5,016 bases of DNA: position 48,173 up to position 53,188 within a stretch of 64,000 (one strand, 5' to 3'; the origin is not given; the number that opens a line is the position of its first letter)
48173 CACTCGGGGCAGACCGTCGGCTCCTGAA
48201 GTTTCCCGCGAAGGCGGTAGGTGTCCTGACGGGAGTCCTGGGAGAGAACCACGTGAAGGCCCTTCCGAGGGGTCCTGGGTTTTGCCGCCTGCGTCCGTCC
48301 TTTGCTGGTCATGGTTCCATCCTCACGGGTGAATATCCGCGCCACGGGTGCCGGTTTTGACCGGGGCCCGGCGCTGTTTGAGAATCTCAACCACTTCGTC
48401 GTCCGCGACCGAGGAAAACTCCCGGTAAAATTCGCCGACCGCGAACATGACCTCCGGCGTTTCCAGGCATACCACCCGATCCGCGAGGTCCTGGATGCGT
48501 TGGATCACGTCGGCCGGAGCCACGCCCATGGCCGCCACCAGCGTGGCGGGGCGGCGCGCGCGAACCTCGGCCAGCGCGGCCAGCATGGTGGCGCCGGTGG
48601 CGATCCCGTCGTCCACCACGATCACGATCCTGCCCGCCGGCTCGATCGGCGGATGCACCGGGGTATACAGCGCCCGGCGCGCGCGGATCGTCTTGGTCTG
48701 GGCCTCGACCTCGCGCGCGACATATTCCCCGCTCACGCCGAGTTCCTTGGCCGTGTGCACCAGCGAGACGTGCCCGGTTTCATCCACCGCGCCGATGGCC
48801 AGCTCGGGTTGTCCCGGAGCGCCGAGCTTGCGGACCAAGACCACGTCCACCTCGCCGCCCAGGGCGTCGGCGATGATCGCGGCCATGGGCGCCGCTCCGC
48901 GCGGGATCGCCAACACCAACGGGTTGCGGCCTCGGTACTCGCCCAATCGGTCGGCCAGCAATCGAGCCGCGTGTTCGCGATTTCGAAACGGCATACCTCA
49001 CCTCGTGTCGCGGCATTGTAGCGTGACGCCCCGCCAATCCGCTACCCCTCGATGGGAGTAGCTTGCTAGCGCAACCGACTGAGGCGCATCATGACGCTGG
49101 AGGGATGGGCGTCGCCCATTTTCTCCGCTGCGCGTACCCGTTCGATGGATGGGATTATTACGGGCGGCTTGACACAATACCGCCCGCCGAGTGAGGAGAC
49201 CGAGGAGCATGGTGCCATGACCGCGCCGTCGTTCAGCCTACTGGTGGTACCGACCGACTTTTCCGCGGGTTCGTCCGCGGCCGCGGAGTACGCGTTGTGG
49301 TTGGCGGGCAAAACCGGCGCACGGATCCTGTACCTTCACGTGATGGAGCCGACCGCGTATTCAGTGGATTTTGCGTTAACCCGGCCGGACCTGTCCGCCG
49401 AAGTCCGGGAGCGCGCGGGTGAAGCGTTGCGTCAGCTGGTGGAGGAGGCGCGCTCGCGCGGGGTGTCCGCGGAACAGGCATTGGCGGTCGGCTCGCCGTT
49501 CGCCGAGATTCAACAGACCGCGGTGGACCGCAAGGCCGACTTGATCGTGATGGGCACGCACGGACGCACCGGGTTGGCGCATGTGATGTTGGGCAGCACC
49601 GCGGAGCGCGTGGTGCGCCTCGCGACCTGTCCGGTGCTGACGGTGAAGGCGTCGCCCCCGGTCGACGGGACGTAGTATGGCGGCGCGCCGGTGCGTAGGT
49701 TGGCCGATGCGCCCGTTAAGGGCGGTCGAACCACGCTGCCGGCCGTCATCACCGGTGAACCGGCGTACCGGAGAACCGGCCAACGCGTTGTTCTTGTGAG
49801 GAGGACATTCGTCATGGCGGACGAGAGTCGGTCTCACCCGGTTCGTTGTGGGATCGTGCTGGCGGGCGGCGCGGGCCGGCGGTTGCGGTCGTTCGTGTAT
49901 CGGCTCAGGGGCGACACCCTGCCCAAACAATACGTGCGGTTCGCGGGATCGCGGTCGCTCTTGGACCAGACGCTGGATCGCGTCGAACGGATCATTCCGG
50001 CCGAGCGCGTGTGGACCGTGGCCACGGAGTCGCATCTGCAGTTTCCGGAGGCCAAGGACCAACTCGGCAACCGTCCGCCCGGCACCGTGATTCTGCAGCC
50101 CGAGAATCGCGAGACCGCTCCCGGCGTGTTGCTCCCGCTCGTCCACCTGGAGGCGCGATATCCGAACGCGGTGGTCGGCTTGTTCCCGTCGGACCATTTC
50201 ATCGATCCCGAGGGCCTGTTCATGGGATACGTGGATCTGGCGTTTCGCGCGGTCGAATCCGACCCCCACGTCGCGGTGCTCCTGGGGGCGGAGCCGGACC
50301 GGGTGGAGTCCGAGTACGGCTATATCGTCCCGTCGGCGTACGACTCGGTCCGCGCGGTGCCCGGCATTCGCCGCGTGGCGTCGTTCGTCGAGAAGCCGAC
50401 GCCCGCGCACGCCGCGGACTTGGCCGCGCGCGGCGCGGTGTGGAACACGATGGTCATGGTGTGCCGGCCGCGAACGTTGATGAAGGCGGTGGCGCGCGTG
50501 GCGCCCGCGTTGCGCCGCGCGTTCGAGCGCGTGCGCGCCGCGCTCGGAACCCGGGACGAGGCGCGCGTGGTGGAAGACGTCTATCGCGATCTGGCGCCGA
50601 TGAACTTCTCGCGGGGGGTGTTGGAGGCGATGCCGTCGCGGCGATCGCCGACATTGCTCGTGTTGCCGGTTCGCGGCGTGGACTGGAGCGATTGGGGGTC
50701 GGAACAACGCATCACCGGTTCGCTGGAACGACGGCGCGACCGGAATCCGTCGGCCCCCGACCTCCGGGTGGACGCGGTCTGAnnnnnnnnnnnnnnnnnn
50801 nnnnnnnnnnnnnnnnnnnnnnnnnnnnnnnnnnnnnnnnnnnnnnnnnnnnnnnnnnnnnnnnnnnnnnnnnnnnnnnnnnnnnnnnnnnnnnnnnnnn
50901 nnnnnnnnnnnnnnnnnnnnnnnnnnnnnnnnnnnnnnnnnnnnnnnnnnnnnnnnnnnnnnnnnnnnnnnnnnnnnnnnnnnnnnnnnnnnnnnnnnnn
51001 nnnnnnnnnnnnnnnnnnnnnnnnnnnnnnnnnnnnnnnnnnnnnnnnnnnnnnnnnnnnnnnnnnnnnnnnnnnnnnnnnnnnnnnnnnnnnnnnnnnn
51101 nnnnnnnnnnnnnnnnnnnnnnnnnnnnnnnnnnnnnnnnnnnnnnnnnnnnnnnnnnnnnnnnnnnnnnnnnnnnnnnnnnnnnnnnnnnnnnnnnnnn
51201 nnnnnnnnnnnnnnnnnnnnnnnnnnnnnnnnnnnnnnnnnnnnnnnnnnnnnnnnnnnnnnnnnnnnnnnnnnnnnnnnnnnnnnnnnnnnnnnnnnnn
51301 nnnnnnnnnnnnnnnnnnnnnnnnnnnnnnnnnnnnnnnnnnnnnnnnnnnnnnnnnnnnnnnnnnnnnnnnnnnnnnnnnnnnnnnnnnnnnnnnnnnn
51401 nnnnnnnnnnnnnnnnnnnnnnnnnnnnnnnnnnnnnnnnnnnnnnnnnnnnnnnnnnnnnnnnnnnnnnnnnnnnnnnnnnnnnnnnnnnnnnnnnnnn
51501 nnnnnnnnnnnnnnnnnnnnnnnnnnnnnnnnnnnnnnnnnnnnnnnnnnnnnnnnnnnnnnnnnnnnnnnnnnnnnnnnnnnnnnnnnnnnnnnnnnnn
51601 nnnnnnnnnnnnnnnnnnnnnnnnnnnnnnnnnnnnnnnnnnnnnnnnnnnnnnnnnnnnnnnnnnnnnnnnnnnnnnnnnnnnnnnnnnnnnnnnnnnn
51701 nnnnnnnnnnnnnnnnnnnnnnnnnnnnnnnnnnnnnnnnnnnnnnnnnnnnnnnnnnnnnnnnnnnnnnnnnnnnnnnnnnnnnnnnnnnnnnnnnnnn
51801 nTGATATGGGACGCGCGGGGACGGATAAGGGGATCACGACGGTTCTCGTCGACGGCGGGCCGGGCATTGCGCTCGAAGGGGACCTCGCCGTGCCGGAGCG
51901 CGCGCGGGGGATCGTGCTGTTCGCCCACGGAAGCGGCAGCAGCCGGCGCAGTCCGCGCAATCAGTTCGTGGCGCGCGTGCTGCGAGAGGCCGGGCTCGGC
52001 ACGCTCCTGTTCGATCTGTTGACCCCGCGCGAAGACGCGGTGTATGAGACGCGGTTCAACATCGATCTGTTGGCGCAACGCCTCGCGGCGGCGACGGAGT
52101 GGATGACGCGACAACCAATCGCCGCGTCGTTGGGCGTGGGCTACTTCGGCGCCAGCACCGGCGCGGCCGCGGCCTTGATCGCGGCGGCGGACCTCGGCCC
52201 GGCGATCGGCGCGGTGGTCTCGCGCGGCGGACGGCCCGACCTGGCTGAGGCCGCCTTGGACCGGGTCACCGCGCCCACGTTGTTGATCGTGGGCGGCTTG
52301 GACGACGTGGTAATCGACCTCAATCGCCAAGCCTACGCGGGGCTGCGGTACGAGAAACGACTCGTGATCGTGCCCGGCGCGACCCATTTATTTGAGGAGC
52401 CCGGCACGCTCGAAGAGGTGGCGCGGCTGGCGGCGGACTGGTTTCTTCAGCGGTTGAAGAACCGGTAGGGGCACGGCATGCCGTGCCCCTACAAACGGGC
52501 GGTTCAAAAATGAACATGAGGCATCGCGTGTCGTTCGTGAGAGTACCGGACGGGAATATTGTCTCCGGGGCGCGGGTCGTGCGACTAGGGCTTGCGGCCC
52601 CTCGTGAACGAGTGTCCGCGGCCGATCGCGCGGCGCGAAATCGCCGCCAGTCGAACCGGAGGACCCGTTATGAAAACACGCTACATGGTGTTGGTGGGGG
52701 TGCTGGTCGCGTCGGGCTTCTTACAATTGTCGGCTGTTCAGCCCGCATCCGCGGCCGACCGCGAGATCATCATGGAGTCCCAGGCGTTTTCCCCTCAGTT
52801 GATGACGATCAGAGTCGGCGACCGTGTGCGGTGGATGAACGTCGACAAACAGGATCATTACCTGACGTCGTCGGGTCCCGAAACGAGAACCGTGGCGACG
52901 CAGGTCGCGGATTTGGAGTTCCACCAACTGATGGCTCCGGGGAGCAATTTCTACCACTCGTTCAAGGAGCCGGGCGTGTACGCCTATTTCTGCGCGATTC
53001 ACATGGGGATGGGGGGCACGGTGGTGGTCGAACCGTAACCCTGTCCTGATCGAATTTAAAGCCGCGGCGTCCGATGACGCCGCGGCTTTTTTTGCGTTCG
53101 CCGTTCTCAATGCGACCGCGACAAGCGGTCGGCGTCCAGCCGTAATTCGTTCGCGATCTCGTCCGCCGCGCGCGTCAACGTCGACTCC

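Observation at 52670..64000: Copper-protein island: a 1634-aa MofA/MnxG-like multicopper oxidase ringed by five paralogous secreted cupredoxin-like proteins, a candidate novel extracytoplasmic metal/substrate-oxidising system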

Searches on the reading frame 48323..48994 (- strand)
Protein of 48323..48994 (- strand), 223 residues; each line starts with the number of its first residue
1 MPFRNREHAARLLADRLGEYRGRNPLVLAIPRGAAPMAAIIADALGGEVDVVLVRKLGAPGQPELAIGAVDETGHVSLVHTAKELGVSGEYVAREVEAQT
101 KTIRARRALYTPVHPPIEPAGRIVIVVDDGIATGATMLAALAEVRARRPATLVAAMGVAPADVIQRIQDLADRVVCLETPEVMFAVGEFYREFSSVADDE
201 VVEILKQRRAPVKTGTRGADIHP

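Call 36: search_protein_families(library=pfam, proteins=[window:48323-48994:-], max_evalue=0.001)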
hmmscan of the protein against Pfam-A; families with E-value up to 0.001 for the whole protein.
window:48323-48994:- (223 aa): 1 family
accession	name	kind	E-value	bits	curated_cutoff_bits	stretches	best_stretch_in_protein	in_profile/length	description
PF00156.33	Pribosyltran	-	7.8e-18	64.7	26.3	1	8-178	14-144/158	Phosphoribosyl transferase domain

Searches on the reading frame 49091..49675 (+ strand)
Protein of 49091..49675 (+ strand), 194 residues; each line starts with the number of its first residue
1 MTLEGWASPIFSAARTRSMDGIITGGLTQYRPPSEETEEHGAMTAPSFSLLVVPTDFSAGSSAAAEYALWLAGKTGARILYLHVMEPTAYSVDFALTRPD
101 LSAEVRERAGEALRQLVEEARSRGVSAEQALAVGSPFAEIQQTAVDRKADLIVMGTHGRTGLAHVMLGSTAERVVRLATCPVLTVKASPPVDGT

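Call 36: search_protein_families(library=pfam, proteins=[window:49091-49675:+], max_evalue=0.001)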
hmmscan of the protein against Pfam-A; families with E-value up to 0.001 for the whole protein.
window:49091-49675:+ (194 aa): 1 family
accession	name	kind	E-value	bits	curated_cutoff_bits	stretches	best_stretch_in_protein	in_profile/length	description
PF00582.32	Usp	-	2.4e-34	119.3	24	1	51-186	5-141/141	Universal stress protein family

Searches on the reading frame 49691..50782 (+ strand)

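Call 36: search_protein_families(library=pfam, proteins=[window:49691-50782:+], max_evalue=0.001)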
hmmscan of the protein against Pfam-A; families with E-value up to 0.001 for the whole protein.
window:49691-50782:+ (363 aa): 2 families
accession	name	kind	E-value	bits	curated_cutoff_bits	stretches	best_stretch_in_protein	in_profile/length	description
PF00483.29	NTP_transferase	-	2.8e-18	66.8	21.2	1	54-281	2-209/245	Nucleotidyl transferase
PF12804.13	NTP_transf_3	-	3.9e-06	27.6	27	1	54-125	1-55/160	MobA-like NTP transferase domain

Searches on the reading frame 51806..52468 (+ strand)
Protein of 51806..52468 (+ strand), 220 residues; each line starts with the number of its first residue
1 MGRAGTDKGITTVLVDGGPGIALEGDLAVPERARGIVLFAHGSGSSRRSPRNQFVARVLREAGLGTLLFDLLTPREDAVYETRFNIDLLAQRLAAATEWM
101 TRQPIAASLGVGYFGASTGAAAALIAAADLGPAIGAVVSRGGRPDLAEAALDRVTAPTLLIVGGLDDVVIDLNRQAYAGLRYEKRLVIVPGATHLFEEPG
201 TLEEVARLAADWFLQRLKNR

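Call 36: search_protein_families(library=pfam, proteins=[window:51806-52468:+], max_evalue=0.001)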
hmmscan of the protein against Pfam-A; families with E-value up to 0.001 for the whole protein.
window:51806-52468:+ (220 aa): 5 families
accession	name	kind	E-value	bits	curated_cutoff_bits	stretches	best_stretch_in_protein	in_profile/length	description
PF01738.24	DLH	-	3.9e-05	23.8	21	1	87-202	75-194/217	Dienelactone hydrolase family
PF12146.15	Hydrolase_4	-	0.00023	21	27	0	148-195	184-233/239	Serine aminopeptidase, S33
PF02129.25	Peptidase_S15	-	0.00029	21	23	0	94-147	81-133/262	X-Pro dipeptidyl-peptidase (S15 family)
PF00326.27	Peptidase_S9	-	0.00036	20.5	22.6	0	153-219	140-212/213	Prolyl oligopeptidase family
PF12697.13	Abhydrolase_6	-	0.0004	21.5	26.3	0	98-198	119-208/217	Alpha/beta hydrolase family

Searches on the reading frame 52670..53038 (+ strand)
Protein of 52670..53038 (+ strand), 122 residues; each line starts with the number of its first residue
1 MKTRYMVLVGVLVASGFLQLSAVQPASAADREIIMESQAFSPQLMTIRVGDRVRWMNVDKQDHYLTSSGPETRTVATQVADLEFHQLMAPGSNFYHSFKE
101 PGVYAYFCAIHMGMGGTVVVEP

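Call 6: search_protein_families(library=pfam, proteins=[window:52670-53038:+], max_evalue=0.01)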
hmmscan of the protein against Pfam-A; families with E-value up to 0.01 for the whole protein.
window:52670-53038:+ (122 aa): 2 families
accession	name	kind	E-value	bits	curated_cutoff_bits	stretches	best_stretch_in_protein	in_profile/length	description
PF00127.26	Copper-bind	-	3.3e-11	43.9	21.2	1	38-121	12-99/99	Copper binding proteins, plastocyanin/azurin family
PF13473.12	Cupredoxin_1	-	8.5e-08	32.6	27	1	20-120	12-104/104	Cupredoxin-like domain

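Call 7: search_protein_families(library=ncbifam, proteins=[window:52670-53038:+], max_evalue=0.01)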
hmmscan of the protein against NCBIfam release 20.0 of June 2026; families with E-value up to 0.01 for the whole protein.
window:52670-53038:+ (122 aa): 4 families
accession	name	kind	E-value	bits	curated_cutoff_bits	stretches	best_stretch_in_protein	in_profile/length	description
TIGR02656.1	cyanin_plasto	equivalog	2.6e-11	43.8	87.85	1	38-121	12-99/99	plastocyanin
TIGR02657.1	amicyanin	equivalog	2e-06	28.1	110.2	1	45-121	13-83/83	amicyanin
TIGR03102.1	halo_cynanin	subfamily_domain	8.9e-06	25.8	93.8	1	38-121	37-115/115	halocyanin domain-containing protein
TIGR02375.1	pseudoazurin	equivalog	3.6e-05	23.5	109.85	1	37-119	9-83/116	pseudoazurin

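Call 94: search_solved_structures(query=window:52670-53038:+, max_evalue=0.01)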
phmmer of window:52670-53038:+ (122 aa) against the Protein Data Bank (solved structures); distinct sequences matched with E-value up to 0.01: 37.
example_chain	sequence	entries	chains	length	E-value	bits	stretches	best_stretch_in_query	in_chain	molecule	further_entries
1pcs_A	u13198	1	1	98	5.1e-10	42.9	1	39-121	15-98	PLASTOCYANIN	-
1m9w_A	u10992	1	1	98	9.8e-10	42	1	39-121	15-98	plastocyanin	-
1j5c_A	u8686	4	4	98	1.6e-09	41.3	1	39-120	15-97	PLASTOCYANIN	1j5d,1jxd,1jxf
1bxu_A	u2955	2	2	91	1.2e-08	38.5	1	39-120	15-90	PLASTOCYANIN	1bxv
3bqv_A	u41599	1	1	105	1.6e-07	34.9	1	39-120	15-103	Plastocyanin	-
1baw_A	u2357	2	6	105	3e-07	34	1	39-120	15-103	PLASTOCYANIN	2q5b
2w88_A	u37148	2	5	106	3.1e-07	33.9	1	39-120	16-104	PLASTOCYANIN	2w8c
3cvb_A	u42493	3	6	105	3.3e-07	33.8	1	40-120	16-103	Plastocyanin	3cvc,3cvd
4r0o_A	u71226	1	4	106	5.9e-07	33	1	39-120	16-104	Plastocyanin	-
5fc9_A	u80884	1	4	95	1.7e-06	31.5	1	39-120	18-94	Blue (Type 1) copper domain protein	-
6hbe_A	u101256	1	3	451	3.2e-05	27.5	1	33-119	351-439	Copper-containing nitrite reductase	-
1id2_A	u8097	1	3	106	0.00011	25.7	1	33-121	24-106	AMICYANIN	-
1sfd_A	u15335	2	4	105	0.00018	25.1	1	26-121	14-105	Amicyanin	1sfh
3c75_A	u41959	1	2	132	0.00018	25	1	33-121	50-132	Amicyanin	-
1sf3_A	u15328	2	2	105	0.00024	24.6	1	26-121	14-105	Amicyanin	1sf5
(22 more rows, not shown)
